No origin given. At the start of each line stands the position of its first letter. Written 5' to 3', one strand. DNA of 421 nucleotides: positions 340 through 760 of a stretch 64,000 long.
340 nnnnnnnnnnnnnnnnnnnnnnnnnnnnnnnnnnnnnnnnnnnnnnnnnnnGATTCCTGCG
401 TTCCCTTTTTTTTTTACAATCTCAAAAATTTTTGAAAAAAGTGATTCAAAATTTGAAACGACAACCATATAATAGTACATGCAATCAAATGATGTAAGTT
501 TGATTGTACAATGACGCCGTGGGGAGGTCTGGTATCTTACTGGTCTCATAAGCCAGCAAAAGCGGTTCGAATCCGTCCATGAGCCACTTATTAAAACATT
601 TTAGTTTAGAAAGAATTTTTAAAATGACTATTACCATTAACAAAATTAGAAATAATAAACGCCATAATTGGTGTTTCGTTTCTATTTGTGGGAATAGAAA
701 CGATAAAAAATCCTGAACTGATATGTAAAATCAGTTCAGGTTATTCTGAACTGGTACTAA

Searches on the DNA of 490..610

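Call 53: search_rna_families(source=window, start=490, end=610, threshold=evalue, max_evalue=1, show_alignments=2)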
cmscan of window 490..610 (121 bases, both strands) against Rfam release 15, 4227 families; matches with E-value up to 1: 1.
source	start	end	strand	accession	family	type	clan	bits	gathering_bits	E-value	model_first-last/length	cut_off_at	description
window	516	585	+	RF00005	tRNA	Gene; tRNA;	CL00001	20.9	29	0.02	1-71/71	no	tRNA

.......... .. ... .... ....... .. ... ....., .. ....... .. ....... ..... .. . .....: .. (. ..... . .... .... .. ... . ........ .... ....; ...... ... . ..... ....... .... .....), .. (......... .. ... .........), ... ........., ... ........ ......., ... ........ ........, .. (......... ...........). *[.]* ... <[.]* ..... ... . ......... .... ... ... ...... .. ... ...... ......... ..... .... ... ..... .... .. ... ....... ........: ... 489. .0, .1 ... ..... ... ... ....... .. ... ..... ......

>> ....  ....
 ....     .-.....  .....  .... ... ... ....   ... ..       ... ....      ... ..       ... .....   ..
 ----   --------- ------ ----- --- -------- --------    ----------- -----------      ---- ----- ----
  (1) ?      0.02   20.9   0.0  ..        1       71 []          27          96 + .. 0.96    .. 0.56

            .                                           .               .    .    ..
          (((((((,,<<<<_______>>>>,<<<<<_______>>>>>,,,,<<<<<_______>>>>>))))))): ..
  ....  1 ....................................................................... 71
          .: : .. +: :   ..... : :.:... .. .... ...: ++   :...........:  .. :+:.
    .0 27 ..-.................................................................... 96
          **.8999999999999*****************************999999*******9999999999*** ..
